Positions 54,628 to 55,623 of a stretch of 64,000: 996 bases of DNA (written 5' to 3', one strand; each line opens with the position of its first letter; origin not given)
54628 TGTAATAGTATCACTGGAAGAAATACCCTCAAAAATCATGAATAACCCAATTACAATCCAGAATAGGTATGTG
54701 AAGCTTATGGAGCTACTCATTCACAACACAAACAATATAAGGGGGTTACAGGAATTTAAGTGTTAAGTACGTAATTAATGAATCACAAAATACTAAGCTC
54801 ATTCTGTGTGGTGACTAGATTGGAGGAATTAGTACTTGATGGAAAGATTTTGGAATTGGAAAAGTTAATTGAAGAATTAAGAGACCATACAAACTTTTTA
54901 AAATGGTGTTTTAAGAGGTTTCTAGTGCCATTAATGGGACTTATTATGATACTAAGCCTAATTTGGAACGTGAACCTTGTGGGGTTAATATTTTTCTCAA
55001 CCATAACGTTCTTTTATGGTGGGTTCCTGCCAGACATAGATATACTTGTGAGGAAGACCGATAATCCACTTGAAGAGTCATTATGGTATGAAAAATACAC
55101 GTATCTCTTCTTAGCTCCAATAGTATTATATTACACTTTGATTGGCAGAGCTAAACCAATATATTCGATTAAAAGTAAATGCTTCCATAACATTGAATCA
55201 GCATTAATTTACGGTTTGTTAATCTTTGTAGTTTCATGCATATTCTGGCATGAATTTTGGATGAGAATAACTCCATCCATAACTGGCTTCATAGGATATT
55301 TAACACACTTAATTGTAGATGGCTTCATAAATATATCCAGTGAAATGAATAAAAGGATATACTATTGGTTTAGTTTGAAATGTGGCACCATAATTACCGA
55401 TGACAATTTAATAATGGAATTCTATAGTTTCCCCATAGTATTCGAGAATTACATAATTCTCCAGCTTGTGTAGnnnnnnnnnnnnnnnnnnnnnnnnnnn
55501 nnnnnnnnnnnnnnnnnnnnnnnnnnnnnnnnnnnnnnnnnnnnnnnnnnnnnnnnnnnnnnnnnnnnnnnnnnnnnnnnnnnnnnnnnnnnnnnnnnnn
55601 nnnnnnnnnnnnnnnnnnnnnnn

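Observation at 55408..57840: ValRS-like class I synthetase with both catalytic signature motifs degenerate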

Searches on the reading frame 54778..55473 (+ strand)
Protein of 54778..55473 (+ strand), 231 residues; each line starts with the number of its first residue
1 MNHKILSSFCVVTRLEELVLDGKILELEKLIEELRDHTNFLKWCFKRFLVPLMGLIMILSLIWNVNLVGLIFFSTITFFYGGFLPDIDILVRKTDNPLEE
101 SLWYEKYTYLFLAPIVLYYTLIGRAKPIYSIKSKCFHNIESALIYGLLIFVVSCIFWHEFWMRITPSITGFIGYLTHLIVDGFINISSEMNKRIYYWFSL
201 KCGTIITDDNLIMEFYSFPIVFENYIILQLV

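Call 46: search_protein_families(library=pfam, proteins=[window:54778-55473:+], max_evalue=0.001)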
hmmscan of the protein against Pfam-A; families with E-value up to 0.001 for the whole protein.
window:54778-55473:+ (231 aa): 0 families
